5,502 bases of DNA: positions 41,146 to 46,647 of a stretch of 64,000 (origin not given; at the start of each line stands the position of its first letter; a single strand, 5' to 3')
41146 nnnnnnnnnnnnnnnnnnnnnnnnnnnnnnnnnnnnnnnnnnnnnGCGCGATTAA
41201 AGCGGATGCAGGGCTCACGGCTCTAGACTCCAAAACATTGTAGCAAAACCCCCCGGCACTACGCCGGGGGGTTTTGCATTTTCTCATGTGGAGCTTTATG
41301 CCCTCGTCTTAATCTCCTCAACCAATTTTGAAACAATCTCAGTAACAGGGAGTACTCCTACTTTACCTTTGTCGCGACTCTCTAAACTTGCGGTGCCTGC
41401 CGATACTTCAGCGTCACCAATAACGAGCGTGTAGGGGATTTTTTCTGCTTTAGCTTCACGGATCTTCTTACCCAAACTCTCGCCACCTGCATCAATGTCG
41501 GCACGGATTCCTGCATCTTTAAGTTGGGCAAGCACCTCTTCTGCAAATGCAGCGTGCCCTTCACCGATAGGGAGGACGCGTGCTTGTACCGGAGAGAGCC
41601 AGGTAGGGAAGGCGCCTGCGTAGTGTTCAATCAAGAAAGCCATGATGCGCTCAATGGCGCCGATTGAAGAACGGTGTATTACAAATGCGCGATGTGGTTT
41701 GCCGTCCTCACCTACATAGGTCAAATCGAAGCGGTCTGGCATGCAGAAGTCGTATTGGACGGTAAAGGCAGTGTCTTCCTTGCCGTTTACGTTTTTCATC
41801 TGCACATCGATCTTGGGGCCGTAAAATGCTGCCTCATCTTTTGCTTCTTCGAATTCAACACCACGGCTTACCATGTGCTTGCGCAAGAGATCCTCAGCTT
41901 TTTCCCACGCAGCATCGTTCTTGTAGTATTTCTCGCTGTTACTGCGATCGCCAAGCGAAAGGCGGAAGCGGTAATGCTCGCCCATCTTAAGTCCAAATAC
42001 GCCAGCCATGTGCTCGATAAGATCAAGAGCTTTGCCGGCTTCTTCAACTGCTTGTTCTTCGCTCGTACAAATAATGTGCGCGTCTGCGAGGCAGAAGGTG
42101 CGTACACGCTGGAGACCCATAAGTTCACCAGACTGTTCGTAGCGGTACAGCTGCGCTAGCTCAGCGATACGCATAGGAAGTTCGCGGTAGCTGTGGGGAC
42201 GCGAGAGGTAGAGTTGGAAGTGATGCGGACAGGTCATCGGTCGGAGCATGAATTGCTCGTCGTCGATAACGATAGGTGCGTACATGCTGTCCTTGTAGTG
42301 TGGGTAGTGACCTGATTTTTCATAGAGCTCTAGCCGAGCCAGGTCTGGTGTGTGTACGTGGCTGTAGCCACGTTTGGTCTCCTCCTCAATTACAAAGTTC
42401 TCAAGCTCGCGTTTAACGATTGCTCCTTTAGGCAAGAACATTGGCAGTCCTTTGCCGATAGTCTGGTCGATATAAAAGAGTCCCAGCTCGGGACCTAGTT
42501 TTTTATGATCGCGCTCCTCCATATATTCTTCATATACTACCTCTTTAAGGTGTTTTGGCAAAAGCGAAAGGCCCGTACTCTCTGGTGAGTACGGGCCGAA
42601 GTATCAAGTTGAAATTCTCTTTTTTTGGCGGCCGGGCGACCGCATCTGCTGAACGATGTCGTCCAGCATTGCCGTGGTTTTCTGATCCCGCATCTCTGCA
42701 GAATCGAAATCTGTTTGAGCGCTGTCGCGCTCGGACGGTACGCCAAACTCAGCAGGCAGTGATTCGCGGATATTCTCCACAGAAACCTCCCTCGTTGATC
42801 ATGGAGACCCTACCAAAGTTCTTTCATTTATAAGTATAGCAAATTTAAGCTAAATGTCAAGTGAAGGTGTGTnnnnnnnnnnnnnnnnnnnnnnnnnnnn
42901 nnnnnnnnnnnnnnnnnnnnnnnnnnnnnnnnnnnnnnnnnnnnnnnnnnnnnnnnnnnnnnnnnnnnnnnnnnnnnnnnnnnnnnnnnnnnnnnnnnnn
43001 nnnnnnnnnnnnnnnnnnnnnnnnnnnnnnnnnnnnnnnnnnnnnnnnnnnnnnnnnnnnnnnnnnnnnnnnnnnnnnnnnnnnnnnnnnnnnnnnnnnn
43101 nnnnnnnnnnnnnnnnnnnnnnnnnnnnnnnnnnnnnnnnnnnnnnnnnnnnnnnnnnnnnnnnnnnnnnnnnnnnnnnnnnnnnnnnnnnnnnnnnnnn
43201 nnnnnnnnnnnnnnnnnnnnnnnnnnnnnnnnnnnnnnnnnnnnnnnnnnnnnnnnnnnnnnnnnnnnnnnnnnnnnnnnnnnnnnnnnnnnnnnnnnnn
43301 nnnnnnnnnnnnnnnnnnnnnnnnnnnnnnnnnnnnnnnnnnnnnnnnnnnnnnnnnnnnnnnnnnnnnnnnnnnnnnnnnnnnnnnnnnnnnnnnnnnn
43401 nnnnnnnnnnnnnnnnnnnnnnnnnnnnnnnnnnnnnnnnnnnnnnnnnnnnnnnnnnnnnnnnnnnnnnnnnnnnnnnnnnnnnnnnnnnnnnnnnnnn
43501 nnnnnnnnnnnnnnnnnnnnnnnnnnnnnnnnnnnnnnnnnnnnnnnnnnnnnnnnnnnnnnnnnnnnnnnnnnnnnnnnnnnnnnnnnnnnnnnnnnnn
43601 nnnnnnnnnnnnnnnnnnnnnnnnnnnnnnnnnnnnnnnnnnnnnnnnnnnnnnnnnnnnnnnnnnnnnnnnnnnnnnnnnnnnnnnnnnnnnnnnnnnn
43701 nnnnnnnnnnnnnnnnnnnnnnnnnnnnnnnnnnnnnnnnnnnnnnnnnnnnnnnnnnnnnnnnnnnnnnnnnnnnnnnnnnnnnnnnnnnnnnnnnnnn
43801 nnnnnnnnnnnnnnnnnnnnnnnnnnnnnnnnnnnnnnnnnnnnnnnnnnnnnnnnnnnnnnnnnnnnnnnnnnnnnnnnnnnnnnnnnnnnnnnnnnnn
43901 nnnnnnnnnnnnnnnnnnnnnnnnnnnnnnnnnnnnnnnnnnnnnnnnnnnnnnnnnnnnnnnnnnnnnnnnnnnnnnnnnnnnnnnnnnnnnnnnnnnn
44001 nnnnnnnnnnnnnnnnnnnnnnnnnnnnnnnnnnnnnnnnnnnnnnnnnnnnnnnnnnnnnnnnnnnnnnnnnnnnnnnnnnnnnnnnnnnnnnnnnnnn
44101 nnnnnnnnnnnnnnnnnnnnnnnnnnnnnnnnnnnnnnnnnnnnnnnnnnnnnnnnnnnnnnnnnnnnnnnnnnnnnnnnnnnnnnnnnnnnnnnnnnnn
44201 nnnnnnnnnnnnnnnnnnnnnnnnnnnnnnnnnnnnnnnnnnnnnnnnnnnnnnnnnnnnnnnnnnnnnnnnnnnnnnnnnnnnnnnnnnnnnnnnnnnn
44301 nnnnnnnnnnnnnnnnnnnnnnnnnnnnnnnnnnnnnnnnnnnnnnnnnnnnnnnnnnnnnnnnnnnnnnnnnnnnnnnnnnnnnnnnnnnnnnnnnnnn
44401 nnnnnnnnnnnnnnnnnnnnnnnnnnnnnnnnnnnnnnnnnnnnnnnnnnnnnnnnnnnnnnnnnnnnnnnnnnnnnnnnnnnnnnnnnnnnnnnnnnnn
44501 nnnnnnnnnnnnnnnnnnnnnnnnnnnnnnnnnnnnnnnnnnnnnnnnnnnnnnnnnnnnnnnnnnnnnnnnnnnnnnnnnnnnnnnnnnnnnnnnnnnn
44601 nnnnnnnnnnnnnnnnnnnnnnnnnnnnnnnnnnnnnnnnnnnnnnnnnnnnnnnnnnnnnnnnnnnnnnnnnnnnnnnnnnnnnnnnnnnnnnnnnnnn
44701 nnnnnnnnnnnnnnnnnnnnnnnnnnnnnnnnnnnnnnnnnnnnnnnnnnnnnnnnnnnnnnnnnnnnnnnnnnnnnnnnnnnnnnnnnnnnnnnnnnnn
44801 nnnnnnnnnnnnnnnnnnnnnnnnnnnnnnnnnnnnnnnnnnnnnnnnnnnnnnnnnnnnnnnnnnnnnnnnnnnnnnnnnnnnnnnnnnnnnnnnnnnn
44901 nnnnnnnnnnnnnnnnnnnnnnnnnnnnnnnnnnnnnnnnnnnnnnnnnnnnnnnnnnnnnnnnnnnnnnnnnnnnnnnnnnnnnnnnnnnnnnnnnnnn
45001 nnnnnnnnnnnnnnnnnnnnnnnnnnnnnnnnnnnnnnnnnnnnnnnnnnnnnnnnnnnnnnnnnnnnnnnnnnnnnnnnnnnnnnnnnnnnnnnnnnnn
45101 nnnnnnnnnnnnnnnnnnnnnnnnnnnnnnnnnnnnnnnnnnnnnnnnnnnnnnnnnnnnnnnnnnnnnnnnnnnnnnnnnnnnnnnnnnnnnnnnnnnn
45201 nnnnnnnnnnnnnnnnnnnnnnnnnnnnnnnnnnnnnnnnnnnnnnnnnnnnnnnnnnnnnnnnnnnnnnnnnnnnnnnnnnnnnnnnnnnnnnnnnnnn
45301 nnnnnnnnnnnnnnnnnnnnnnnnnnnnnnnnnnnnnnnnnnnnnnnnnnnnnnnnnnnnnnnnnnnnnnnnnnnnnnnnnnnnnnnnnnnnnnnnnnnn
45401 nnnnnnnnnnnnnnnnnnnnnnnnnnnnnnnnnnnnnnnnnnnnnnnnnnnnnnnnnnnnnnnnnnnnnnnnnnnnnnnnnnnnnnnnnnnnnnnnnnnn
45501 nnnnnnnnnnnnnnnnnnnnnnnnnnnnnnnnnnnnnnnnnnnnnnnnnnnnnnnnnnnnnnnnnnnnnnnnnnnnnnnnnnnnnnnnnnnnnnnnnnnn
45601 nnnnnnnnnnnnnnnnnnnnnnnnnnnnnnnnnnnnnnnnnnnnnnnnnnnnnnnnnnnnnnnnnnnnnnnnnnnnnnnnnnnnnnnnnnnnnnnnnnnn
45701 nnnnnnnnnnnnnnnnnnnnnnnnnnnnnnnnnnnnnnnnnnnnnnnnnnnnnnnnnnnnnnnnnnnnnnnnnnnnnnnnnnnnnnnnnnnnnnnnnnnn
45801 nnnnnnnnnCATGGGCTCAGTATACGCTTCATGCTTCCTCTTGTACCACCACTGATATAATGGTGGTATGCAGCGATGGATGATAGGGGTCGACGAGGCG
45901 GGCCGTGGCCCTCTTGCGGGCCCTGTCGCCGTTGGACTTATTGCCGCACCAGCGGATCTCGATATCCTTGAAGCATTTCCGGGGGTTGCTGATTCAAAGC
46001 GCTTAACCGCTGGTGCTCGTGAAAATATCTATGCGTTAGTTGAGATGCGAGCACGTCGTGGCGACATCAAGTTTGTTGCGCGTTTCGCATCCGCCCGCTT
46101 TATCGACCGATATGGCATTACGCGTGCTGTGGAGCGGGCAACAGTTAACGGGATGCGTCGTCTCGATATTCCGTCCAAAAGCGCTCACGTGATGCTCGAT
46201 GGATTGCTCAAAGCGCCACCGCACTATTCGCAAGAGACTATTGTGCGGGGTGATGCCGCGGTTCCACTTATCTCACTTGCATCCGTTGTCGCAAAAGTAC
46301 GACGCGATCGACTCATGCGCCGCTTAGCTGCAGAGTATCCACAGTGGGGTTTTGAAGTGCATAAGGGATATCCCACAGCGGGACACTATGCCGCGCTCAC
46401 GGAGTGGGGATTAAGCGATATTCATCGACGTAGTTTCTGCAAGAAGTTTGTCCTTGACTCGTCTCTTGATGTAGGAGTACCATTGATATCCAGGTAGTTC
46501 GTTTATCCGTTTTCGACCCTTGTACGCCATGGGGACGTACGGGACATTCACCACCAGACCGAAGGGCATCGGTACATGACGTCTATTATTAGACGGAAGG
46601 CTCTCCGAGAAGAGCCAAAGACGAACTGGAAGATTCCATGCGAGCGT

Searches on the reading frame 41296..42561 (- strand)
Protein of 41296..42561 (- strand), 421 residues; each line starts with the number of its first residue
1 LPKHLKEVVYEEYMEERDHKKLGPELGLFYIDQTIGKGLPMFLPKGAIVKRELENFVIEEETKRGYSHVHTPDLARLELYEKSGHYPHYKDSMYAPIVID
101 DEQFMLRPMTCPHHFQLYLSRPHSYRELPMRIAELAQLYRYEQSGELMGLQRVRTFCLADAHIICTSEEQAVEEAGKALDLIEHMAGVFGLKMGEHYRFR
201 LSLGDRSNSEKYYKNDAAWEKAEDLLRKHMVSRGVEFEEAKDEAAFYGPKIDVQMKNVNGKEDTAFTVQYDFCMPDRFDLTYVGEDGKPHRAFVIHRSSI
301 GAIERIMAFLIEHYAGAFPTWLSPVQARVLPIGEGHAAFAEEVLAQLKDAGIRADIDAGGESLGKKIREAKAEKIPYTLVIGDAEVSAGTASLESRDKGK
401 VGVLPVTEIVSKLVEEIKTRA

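Call 23: search_protein_families(library=pfam, proteins=[window:41296-42561:-], max_evalue=0.001)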
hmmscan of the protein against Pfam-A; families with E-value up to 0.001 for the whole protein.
window:41296-42561:- (421 aa): 2 families
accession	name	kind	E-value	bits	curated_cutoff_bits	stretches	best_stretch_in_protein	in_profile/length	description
PF00587.30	tRNA-synt_2b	-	4.1e-30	105.6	29.3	1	101-314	8-179/179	tRNA synthetase class II core domain (G, H, P, S and T)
PF03129.25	HGTP_anticodon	-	7.6e-21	74.5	21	1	326-415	1-93/94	Anticodon binding domain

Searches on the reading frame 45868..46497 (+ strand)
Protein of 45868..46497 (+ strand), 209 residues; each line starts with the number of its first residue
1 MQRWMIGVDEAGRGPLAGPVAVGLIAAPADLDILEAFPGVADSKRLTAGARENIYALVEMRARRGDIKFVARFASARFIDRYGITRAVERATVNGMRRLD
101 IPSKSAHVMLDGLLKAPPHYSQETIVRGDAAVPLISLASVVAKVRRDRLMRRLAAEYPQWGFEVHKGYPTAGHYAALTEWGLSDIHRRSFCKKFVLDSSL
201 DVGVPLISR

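Call 23: search_protein_families(library=pfam, proteins=[window:45868-46497:+], max_evalue=0.001)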
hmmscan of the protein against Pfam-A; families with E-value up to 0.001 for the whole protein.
window:45868-46497:+ (209 aa): 1 family
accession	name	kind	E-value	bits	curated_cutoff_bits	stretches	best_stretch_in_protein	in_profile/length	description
PF01351.25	RNase_HII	-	1.3e-29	104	25.8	1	6-192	1-198/199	Ribonuclease HII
